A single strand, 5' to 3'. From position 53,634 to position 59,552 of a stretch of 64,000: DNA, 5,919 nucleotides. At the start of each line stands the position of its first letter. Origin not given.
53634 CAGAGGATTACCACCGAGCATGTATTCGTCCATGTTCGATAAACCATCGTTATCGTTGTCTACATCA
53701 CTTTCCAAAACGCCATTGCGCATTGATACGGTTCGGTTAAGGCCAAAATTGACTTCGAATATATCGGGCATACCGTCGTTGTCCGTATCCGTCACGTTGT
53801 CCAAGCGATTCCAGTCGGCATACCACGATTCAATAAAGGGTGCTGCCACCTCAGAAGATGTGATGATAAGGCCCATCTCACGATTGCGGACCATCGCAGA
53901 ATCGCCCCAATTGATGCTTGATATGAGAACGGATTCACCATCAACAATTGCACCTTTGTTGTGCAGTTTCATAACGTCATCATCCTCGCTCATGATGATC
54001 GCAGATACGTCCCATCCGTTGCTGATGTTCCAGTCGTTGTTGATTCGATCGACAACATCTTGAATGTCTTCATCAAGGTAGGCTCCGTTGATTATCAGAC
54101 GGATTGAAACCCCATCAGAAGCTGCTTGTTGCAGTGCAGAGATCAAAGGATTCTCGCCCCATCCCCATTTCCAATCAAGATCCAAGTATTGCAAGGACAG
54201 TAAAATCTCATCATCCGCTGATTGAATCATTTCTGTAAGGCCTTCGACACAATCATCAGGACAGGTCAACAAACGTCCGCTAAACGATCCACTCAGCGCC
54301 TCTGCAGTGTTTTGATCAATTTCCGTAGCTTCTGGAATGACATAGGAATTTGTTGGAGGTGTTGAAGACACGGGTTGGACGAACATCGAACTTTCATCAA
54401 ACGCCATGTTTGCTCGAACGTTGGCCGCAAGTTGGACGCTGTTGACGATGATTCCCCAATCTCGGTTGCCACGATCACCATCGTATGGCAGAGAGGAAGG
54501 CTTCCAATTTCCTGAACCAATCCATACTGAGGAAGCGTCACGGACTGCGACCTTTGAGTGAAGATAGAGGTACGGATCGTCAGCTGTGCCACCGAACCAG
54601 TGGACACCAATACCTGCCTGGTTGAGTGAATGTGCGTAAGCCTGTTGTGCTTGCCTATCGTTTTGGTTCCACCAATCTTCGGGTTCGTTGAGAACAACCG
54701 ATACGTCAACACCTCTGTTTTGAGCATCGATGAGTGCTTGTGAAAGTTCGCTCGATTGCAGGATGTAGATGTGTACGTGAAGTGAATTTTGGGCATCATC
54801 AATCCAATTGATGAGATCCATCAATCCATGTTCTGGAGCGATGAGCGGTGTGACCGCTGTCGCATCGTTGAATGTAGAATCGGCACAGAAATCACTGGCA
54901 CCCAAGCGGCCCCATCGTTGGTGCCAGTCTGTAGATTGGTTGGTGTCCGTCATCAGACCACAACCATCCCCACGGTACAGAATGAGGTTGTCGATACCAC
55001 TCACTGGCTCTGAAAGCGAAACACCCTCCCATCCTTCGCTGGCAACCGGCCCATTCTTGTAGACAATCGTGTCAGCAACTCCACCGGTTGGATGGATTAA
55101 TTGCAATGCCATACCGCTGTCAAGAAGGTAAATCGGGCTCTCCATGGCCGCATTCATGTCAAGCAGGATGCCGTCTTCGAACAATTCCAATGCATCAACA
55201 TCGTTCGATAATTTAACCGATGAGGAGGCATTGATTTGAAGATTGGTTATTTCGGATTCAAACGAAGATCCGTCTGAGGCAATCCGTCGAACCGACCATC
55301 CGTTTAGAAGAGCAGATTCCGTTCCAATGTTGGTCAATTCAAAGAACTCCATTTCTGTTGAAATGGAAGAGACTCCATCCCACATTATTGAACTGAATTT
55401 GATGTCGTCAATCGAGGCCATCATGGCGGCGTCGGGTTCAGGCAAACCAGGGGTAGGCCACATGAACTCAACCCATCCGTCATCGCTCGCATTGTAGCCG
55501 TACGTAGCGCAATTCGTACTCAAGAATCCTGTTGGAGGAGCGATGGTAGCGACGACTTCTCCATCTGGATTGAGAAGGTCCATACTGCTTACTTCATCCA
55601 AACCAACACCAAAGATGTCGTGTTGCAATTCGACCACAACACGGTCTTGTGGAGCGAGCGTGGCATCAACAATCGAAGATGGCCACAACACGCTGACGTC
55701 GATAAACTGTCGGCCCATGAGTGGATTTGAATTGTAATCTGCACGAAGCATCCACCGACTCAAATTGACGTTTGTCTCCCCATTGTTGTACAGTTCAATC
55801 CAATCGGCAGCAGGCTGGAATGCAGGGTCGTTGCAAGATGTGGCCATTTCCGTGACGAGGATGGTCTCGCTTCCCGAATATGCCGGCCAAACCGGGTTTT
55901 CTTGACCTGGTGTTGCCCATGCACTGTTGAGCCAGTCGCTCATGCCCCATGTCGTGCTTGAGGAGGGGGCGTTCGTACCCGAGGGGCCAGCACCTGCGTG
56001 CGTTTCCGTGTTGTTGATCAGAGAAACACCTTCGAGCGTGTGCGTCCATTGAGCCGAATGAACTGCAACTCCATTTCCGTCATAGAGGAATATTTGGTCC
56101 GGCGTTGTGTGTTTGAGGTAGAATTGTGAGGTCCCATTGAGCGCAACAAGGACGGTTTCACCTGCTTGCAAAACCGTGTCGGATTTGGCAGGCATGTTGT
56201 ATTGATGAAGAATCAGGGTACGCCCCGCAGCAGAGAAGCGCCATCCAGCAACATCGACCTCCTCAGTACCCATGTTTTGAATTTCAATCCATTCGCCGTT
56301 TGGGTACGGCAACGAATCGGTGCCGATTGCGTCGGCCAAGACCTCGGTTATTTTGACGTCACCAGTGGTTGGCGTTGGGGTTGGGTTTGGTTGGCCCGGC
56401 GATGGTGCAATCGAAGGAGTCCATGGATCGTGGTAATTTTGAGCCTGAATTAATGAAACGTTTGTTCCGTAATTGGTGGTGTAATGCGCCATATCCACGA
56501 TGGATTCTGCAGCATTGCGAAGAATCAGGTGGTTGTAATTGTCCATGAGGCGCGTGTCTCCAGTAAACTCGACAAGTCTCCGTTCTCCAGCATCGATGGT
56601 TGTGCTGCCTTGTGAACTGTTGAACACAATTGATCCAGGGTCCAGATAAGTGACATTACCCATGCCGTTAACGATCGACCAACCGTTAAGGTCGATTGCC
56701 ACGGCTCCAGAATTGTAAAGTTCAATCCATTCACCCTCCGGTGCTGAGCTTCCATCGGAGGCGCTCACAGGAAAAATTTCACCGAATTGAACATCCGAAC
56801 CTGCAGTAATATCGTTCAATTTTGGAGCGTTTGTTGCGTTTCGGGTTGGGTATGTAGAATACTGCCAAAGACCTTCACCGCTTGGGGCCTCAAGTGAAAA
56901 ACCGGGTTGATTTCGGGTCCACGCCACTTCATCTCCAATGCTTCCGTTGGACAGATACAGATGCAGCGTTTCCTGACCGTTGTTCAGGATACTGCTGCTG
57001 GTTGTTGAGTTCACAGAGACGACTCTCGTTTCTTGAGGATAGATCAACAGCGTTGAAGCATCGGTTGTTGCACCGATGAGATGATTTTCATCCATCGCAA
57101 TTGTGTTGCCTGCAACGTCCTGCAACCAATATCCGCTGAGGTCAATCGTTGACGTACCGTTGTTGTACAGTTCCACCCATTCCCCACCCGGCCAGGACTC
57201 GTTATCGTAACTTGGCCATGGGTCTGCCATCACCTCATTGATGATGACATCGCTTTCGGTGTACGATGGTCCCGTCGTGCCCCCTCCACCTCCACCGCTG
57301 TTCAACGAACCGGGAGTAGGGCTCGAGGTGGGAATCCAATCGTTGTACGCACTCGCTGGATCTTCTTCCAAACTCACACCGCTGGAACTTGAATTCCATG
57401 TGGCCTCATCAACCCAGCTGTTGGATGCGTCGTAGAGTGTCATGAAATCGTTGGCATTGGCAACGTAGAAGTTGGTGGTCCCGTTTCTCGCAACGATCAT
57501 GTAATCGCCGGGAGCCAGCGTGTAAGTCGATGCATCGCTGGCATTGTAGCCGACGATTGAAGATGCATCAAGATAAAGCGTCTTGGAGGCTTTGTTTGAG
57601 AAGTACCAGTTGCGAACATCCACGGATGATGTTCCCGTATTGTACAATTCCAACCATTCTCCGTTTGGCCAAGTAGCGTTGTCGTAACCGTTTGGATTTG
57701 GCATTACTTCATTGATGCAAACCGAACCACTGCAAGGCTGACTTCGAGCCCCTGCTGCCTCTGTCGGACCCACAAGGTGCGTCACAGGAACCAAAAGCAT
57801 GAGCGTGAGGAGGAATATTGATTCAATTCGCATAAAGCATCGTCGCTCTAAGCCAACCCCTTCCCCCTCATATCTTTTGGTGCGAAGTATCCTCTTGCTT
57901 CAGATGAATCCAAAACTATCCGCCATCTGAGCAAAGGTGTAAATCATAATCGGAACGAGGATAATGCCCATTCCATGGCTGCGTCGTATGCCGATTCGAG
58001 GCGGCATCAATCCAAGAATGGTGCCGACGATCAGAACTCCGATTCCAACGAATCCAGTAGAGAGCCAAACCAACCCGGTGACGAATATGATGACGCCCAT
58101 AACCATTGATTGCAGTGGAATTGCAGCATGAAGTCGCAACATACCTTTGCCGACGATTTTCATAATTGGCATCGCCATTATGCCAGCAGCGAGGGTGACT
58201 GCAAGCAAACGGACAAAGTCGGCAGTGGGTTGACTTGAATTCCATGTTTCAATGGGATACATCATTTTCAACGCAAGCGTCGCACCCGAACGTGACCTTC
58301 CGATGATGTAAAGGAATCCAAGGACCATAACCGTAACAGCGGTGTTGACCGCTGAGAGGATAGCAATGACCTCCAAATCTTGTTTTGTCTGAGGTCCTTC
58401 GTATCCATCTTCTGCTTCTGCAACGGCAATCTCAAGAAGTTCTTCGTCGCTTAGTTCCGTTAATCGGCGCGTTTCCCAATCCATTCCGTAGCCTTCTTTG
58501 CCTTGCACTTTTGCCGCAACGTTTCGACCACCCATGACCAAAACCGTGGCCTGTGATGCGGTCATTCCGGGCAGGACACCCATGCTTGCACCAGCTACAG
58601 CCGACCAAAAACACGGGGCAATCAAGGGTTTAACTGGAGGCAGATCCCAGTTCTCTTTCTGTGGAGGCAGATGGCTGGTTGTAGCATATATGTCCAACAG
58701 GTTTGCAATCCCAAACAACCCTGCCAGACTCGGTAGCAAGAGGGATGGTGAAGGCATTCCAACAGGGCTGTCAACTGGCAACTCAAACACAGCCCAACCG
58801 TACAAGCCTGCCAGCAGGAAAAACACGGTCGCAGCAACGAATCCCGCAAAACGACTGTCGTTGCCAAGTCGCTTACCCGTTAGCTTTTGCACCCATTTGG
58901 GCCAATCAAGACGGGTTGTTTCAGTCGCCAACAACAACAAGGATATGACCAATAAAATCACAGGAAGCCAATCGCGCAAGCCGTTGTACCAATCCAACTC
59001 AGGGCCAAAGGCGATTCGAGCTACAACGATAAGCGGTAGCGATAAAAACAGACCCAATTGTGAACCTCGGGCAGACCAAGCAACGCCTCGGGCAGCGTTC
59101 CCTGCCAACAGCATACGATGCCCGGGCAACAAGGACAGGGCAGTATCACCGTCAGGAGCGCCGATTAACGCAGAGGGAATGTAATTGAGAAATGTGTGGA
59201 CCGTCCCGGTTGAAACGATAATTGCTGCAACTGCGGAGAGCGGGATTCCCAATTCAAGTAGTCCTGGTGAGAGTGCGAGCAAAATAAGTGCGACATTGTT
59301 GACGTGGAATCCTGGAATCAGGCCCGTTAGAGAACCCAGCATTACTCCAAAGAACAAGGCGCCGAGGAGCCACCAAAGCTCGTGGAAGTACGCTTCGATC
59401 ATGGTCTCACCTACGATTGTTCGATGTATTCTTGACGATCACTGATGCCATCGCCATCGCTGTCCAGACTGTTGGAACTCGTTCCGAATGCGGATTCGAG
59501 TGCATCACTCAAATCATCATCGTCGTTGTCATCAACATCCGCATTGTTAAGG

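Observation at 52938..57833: Giant surface protein with six lamin-tail domains fused to a complete double-HKD PLD domain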

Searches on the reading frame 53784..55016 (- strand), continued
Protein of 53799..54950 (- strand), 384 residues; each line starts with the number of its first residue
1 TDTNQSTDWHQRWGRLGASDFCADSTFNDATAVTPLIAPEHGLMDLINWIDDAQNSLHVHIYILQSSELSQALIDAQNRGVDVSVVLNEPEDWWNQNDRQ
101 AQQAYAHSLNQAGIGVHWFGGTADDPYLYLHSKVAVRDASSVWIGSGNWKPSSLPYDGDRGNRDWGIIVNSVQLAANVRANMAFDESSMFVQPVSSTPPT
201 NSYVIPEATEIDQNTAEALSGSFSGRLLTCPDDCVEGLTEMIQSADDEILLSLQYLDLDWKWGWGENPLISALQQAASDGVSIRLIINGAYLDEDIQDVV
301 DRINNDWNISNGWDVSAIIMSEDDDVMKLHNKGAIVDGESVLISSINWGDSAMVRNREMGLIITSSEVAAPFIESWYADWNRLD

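Call 59: search_protein_families(library=pfam, proteins=[L091:12869-13654:+, L091:13647-14588:+, L090:11740-12582:+, L090:12595-13473:+], max_evalue=10)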
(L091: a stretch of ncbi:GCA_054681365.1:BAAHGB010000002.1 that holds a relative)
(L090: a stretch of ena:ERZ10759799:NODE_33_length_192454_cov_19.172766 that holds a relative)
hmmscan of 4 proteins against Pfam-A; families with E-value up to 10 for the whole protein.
L091:12869-13654:+ (261 aa): 7 families
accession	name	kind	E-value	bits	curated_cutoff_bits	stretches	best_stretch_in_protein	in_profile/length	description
PF01336.31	tRNA_anti-codon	-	2e-10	40.9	27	2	171-245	1-69/75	OB-fold nucleic acid binding domain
PF13742.12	tRNA_anti_2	-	2.7e-07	31.2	27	2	65-133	21-85/95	OB-fold nucleic acid binding domain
PF03100.22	CcmE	-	0.0069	17.2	24.6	1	54-97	10-55/99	CcmE domain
PF17244.8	CDC24_OB3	-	0.011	15.9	25.4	1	66-125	9-73/216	Cell division control protein 24, OB domain 3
PF11736.14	DUF3299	-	0.02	15.4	22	1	52-89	38-75/139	Protein of unknown function (DUF3299)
PF16100.11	RMI2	-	0.022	15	29.4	1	65-127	40-95/132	RecQ-mediated genome instability protein 2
PF11495.14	Regulator_TrmB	-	0.053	13.2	22.2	1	48-100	164-216/233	Archaeal transcriptional regulator TrmB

L091:13647-14588:+ (313 aa): 6 families
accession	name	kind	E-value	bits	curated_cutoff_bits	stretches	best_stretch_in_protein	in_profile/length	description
PF01336.31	tRNA_anti-codon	-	2.3e-08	34.3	27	2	117-183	1-59/75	OB-fold nucleic acid binding domain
PF12869.13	tRNA_anti-like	-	0.002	18.2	23.5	2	222-244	62-84/146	tRNA_anti-like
PF12773.13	DZR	-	0.11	13.1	27.3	1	46-70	14-37/45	Double zinc ribbon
PF14952.11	zf-tcix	-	0.2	11.7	31.2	1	47-65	13-29/42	Putative treble-clef, zinc-finger, Zn-binding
PF19135.5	DUF5818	-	0.32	11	27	1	223-240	27-44/57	Protein of unknown function (DUF5818)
PF17244.8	CDC24_OB3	-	0.38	10.9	25.4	1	117-161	9-50/216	Cell division control protein 24, OB domain 3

L090:11740-12582:+ (280 aa): 14 families
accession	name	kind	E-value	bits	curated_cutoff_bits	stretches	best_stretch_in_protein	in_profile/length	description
PF01336.31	tRNA_anti-codon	-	5.7e-09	36.2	27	2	91-167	1-70/75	OB-fold nucleic acid binding domain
PF13742.12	tRNA_anti_2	-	0.00039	21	27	2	90-156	21-83/95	OB-fold nucleic acid binding domain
PF13248.11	Zn_ribbon_3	-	0.00084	19.2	27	1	17-40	2-26/26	zinc-ribbon domain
PF12773.13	DZR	-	0.017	15.7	27.3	1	19-43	14-37/45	Double zinc ribbon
PF01783.29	Ribosomal_L32p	-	0.096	13.3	21.3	1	11-37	20-46/56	Ribosomal L32p protein family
PF17848.7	Zn_ribbon_ACC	-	0.11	13.2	24.5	1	17-25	1-9/26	Acetyl-CoA carboxylase zinc finger domain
PF13240.11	Zn_Ribbon_1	-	0.13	12.6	25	1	19-40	1-23/23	zinc-ribbon domain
PF21344.3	Zn_ribbon_LysW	-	0.14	12.3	27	0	18-25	22-29/46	Alpha-aminoadipate carrier protein LysW-like, globular domain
PF13994.11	PgaD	-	0.17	12.3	27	1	44-76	68-100/148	PgaD-like protein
PF07191.17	Zn_ribbon_6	-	0.18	12.2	25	1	13-42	12-41/67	Double zinc ribbon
PF17244.8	CDC24_OB3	-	0.24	11.6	25.4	1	90-129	8-50/216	Cell division control protein 24, OB domain 3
PF07754.17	HVO_2753_ZBP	-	0.26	11.5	33.2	1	13-35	13-35/46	Small zinc finger protein HVO_2753-like, Zn-binding pocket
PF19201.5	DUF5873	-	0.68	11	32.6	1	138-199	15-76/109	Family of unknown function (DUF5873)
PF10571.15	UPF0547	-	2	9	29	1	19-36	2-17/26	Uncharacterised protein family UPF0547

L090:12595-13473:+ (292 aa): 9 families
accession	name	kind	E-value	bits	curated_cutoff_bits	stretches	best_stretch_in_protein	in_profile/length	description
PF01336.31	tRNA_anti-codon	-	2.2e-10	40.8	27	2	100-174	1-68/75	OB-fold nucleic acid binding domain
PF13742.12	tRNA_anti_2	-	0.0041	17.8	27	1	210-258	20-77/95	OB-fold nucleic acid binding domain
PF17244.8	CDC24_OB3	-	0.031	14.5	25.4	1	100-144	9-50/216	Cell division control protein 24, OB domain 3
PF19135.5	DUF5818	-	0.051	13.6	27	1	204-230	29-51/57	Protein of unknown function (DUF5818)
PF07754.17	HVO_2753_ZBP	-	0.065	13.5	33.2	1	29-48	18-35/46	Small zinc finger protein HVO_2753-like, Zn-binding pocket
PF13567.11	DUF4131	-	0.079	13.1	31.6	1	206-265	78-130/165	Domain of unknown function (DUF4131)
PF12773.13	DZR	-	0.15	12.6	27.3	1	29-53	14-37/45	Double zinc ribbon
PF14952.11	zf-tcix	-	1.2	9.2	31.2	1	30-48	13-29/42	Putative treble-clef, zinc-finger, Zn-binding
PF12869.13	tRNA_anti-like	-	3.3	7.7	23.5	1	203-223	64-84/146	tRNA_anti-like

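Call 98: find_encoding_contigs(protein=P0219, flank=8000, max_places=1)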
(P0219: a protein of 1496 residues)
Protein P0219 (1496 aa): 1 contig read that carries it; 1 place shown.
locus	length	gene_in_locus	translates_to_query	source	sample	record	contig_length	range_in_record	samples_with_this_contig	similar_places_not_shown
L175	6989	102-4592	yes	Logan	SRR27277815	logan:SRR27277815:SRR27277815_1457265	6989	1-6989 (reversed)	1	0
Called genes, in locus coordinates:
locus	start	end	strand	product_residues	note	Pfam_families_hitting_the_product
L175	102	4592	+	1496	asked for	PF00932:LTD, PF13091:PLDc_2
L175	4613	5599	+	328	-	PF14226:DIOX_N, PF03171:2OG-FeII_Oxy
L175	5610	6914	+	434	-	PF02885:Glycos_trans_3N, PF00591:Glycos_transf_3, PF07831:PYNP_C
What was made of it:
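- A 4-LTD relative keeps PLD, 2OG and TP (call 98).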

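Call 99: find_encoding_contigs(protein=P0221, flank=8000, max_places=1)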
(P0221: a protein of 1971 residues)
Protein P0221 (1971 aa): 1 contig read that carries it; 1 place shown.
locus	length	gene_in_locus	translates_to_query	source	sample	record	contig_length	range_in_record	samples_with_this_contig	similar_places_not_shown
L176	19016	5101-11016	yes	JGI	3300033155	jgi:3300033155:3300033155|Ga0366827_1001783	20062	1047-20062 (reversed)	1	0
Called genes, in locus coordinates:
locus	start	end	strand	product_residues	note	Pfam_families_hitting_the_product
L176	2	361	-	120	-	?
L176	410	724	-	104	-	-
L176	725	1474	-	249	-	-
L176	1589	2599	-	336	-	PF01408:GFO_IDH_MocA, PF02894:GFO_IDH_MocA_C, PF22725:GFO_IDH_MocA_C3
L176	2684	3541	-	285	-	PF03735:ENT (faint), PF13431:TPR_17 (faint), PF00515:TPR_1, PF13181:TPR_8 (weak), PF13414:TPR_11, PF13371:TPR_9, PF00515:TPR_1 (weak), PF13181:TPR_8 (weak), +5 more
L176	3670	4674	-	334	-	PF01694:Rhomboid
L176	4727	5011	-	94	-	-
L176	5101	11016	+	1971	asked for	PF00932:LTD, PF11614:FixG_C (faint), PF07705:CARDB, PF00932:LTD, PF13091:PLDc_2, PF13091:PLDc_2, PF00932:LTD, PF13091:PLDc_2, +2 more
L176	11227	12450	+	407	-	PF11271:PorA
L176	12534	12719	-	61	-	-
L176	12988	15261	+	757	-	-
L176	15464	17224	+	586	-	-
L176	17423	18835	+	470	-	-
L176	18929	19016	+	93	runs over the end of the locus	-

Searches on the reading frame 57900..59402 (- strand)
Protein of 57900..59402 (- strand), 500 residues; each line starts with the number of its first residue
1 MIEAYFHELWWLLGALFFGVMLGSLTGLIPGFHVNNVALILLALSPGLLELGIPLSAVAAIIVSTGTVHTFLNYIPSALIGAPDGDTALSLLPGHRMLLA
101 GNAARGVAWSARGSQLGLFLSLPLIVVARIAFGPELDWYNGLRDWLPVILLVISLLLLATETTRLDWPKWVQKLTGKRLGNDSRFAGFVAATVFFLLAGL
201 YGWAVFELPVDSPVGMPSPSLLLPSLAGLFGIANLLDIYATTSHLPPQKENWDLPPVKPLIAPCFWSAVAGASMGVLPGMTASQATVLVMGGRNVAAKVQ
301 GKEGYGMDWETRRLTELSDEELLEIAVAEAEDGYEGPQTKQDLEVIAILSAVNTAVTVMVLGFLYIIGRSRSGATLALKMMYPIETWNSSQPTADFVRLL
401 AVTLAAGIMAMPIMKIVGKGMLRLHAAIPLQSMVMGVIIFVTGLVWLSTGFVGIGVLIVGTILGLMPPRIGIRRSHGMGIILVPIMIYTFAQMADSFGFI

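Call 8: search_protein_families(library=pfam, proteins=[window:57900-59402:-], max_evalue=0.001)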
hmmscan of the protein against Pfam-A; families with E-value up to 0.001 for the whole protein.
window:57900-59402:- (500 aa): 1 family
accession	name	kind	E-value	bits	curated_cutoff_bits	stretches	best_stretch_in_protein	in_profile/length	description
PF01970.21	TctA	-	9.4e-45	153.4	28.9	2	13-298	1-272/423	Tripartite tricarboxylate transporter TctA family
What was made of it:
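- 57900..59402 (-): TctA-like polytopic membrane protein (500 aa), 66 nt upstream on the same strand. Pfam TctA E=9e-45 (call 8).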

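Call 35: search_protein_families(library=ncbifam, proteins=[window:57900-59402:-], max_evalue=0.001)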
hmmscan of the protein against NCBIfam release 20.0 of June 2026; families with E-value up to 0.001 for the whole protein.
window:57900-59402:- (500 aa): 0 families

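Call 100: search_protein_families(library=padloc, proteins=[window:57900-59402:-], max_evalue=0.001)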
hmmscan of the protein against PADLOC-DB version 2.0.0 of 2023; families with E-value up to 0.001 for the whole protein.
window:57900-59402:- (500 aa): 0 families
